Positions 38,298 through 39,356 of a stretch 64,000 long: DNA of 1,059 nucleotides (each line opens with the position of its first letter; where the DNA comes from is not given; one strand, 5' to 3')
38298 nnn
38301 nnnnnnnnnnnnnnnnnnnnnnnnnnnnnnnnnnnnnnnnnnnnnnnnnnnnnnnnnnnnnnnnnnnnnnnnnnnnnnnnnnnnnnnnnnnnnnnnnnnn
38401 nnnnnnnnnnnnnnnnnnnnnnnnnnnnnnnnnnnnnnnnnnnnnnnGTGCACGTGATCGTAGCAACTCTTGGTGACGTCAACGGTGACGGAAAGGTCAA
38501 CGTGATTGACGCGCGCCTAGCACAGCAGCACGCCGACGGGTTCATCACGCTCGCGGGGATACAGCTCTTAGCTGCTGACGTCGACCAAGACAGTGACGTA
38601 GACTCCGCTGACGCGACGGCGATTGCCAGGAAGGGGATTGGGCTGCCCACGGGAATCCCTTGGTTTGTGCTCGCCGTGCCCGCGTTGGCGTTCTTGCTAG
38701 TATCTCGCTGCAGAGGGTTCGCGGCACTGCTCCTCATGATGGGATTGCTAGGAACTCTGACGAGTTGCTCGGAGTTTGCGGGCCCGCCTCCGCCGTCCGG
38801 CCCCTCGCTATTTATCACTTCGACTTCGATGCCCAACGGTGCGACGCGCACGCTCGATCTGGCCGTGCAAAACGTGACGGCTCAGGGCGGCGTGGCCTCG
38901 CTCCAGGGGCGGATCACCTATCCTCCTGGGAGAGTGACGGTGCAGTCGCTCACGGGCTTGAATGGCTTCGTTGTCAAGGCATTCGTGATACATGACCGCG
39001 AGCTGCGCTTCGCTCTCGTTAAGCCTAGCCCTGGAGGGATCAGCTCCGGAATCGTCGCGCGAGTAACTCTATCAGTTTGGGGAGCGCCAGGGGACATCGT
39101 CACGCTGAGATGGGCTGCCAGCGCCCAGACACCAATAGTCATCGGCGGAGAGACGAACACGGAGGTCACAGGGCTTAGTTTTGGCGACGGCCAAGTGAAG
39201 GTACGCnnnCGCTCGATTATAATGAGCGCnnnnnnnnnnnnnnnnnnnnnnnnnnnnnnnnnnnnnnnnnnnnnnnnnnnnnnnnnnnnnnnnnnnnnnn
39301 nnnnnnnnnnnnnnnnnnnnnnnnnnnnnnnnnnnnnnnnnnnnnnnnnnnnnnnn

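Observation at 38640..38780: Sorting-signal-like hydrophobic segment and a lipobox (LTSC) in the middle of the LTD-dockerin-cohesin ORF: possible fused gene pair or internally processed protein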

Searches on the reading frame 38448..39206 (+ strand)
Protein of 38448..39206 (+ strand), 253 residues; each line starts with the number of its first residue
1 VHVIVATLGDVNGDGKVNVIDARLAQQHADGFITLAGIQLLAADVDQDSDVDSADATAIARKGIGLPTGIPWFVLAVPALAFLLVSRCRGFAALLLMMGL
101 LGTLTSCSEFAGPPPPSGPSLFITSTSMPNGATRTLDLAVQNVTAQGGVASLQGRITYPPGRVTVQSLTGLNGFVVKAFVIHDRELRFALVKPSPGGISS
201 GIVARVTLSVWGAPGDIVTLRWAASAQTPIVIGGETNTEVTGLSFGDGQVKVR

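Call 5: find_homologous_proteins(query=window:38448-39206:+, max_evalue=0.001)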
Query window:38448-39206:+ (253 aa): 16 proteins with E <= 0.001 among 4173 candidates.
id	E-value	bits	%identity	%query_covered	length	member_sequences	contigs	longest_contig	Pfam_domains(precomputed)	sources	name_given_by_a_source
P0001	2.1e-89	317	61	97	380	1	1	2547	PF00404.25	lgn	-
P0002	2.8e-87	310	59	100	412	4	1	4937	PF00404.25,PF18998.7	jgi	jgi:hypothetical protein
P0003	1.1e-86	308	56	99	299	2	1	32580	PF00404.25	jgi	jgi:hypothetical protein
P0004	5.4e-84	300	59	98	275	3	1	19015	PF00404.25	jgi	jgi:hypothetical protein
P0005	2.5e-81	291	58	98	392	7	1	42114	PF00404.25,PF18998.7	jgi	jgi:hypothetical protein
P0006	3.4e-80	287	57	98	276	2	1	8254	PF00404.25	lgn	-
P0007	1.6e-79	285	56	100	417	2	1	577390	PF00404.25,PF18998.7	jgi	jgi:hypothetical protein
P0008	2.7e-79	284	53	99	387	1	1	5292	PF00404.25,PF18998.7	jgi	jgi:hypothetical protein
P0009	4.4e-59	218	61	63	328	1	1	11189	PF00404.25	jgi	jgi:predicted outer membrane repeat protein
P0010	4.7e-59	218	65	63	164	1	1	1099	-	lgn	-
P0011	3.0e-49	186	47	87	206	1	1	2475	-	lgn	-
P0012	7.6e-41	158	58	51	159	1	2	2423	-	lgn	-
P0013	2.9e-4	38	46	25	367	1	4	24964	PF00404.25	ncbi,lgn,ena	-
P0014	4.6e-4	38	49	23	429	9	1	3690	PF00404.25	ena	-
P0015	5.0e-4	38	51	23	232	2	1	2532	PF13405.13,PF00404.25,PF00963.25,PF13202.13,PF00036.39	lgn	-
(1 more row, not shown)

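Call 10: find_related_loci(query=A1, collection=genome_contigs, flank=10000)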
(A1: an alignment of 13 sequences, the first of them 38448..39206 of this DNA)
Query A1 (253 aa) in genome_contigs; peptide patterns used: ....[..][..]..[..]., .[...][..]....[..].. (x = any residue, [..] = any of these).
19 stretches matched a pattern; 8 encode a relative of the query (tblastn E <= 1e-3); 8 distinct loci.
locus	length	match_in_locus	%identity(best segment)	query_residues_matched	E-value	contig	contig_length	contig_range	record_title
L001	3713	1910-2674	80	1-253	6e-124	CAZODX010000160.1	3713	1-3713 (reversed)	MAG TPA_asm: uncultured Thermotogae bacterium isolate binchicken_co71_26 genome assembly, contig: NODE_10990_length_3713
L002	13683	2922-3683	80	1-253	5e-120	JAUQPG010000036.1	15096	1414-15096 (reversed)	MAG: Candidatus Bipolaricaulota bacterium isolate GXS.bins.134.201912 NODE_3049_length_15096_cov_599.626762, whole genom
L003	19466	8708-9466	80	1-253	6e-117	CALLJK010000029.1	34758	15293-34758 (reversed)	MAG: Candidatus Bipolaricaulota bacterium isolate S1_Bin_METABAT__319_1 genome assembly, contig: c_000000665052, whole g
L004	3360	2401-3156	67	1-253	2e-99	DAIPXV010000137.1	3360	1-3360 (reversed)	MAG TPA_asm: Candidatus Bipolaricaulota bacterium isolate CTOTU1357 NODE_2005_length_3360_cov_4.452042, whole genome sho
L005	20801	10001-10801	70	1-253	2e-90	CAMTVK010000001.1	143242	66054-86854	MAG: Candidatus Fraserbacteria bacterium isolate G05_MAG_00009 genome assembly, contig: G05_MAG_00009_000000000009, whol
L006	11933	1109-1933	57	7-253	6e-82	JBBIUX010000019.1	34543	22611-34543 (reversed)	MAG: Candidatus Fraserbacteria bacterium isolate BR2F70218_bin_63 NODE_694_length_34543_cov_5.03222, whole genome shotgu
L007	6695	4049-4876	55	7-253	2e-80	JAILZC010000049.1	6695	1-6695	MAG: Candidatus Bipolaricaulota bacterium isolate HOT.Cluster.56 Contig49, whole genome shotgun sequence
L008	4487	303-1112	58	7-253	3e-79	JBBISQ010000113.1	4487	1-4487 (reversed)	MAG: Candidatus Fraserbacteria bacterium isolate CYF170214_bin_377 NODE_17017_length_4487_cov_51.1881, whole genome shot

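Call 17: predict_structure(alignment_id=A1)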
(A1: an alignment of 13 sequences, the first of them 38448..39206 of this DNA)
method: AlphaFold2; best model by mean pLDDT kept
length: 253 residues; sequences in the alignment: 13
mean_pLDDT: 54.4   pTM: 0.44
mean pLDDT of the five models: 54.4, 52.3, 49.3, 49.0, 45.8
residues with pLDDT >= 90: 0; 70-90: 68; 50-70: 66; < 50: 119
segments of 3 or more residues with pLDDT < 50: 1-13, 15-84, 102-114, 117-119, 229-234, 236-245, 250-253
pLDDT, mean of each block of 10 residues (from residue 1): 30 44 41 25 38 38 32 37 50 58 43 47 60 75 59 77 83 76 77 67 81 72 61 43 49 41
secondary structure, 60 per line:
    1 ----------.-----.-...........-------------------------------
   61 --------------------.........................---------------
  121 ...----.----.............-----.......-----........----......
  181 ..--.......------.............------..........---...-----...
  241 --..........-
elements in order: H19-29 H81-105 E121-123 E133-145 E151-157 E163-170 E175-182 E185-191 E198-210 E217-226 E230-232 E238-240 E243-252

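Call 24: find_encoding_contigs(protein=P0007, flank=10000, max_places=2)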
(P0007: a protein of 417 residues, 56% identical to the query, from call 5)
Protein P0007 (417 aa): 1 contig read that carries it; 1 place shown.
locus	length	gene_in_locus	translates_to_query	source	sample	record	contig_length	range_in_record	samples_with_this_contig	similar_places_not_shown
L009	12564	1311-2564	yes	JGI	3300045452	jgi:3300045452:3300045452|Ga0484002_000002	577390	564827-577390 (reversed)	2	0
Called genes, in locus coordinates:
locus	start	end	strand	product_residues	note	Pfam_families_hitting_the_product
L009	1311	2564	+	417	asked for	PF18998:Flg_new_2, PF00404:Dockerin_1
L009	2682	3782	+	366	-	PF00383:dCMP_cyt_deam_1, PF14437:MafB19-deam (weak), PF01872:RibD_C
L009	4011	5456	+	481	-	PF00089:Trypsin, PF13365:Trypsin_2, PF00595:PDZ, PF13180:PDZ_2, PF00595:PDZ (weak), PF13180:PDZ_2 (weak), PF17820:PDZ_6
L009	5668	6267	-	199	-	PF00625:Guanylate_kin, PF13671:AAA_33 (faint)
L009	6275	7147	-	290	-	PF03755:YicC-like_N, PF08340:YicC-like_C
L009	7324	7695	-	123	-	PF01934:HepT-like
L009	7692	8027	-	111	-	PF01909:NTP_transf_2, PF18765:Polbeta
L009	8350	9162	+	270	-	PF23441:SDR, PF00106:adh_short, PF08659:KR (weak), PF13561:adh_short_C2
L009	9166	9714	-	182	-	PF01862:PvlArgDC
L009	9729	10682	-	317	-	PF00491:Arginase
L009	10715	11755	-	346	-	PF02912:Phe_tRNA-synt_N, PF01409:tRNA-synt_2d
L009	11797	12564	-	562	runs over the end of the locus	PF00149:Metallophos (weak), PF02872:5_nucleotid_C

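Call 63: find_encoding_contigs(protein=P0010, flank=5000, max_places=2)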
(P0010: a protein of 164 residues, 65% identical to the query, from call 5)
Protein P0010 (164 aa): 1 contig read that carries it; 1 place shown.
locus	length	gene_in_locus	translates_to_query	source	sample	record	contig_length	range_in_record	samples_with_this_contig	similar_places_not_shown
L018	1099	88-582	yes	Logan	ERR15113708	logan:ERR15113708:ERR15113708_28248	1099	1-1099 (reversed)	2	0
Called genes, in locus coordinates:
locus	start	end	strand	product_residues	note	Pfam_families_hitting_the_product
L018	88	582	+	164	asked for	-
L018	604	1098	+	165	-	?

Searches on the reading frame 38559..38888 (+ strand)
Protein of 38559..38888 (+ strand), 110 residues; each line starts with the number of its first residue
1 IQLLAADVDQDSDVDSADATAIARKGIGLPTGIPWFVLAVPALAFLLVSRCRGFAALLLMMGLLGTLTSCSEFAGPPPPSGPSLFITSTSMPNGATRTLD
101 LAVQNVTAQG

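Call 62: search_protein_families(library=ncbifam, alignment_id=A6, max_evalue=10)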
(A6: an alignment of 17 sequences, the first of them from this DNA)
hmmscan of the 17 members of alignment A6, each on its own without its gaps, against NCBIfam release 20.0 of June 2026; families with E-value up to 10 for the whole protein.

A. member 1, seq(110 aa): 1 family
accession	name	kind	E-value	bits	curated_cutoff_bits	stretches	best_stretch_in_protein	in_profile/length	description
NF058595.1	invert_tail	domain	0.44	10.9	37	1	28-98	24-107/113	lipo-invert putative C-terminal anchoring domain-containing protein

B. families by the number of members that match (of 17 scanned): 12 families
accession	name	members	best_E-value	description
NF058595.1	invert_tail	10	0.0012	lipo-invert putative C-terminal anchoring domain-containing protein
TIGR02458.1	CbtA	1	0.01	cobalt transporter subunit CbtA (proposed)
NF041646.1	VC0807_fam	1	0.019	VC0807 family protein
TIGR00879.1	SP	1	0.11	sugar porter family MFS transporter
TIGR04407.1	LptF_YjgP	1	0.11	LPS export ABC transporter permease LptF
NF033894.1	Eex_IncN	1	0.21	EexN family lipoprotein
NF037950.1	spanin2_1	1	0.23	bacteriophage spanin2 family protein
NF041916.1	RING_SCO0854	1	0.24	MXAN_6230/SCO0854 family RING domain-containing protein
NF049907.1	IncMemIncM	1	0.24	inclusion membrane protein IncM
NF033846.1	Rumino_NPXTG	1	0.29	NPXTG-anchored protein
TIGR03065.1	srtB_sig_QVPTGV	1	0.89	QVPTGV class sortase B protein-sorting domain-containing protein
TIGR03901.2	MYXO-CTERM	1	4.3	MYXO-CTERM sorting domain-containing protein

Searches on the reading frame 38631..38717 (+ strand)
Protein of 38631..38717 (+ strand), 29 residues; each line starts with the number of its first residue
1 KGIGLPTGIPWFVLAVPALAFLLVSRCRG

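Call 13: search_protein_families(library=ncbifam, proteins=[window:38631-38717:+], max_evalue=10)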
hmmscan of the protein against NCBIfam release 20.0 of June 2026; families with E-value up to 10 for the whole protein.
seq(29 aa): 0 families

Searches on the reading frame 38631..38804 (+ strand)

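Call 13: search_protein_families(library=ncbifam, proteins=[window:38631-38804:+], max_evalue=10)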
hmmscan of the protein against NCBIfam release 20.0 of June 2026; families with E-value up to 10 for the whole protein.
seq(58 aa): 1 family
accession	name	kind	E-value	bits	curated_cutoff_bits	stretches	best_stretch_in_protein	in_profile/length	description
NF058595.1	invert_tail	domain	0.21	11.9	37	1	9-55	28-83/113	lipo-invert putative C-terminal anchoring domain-containing protein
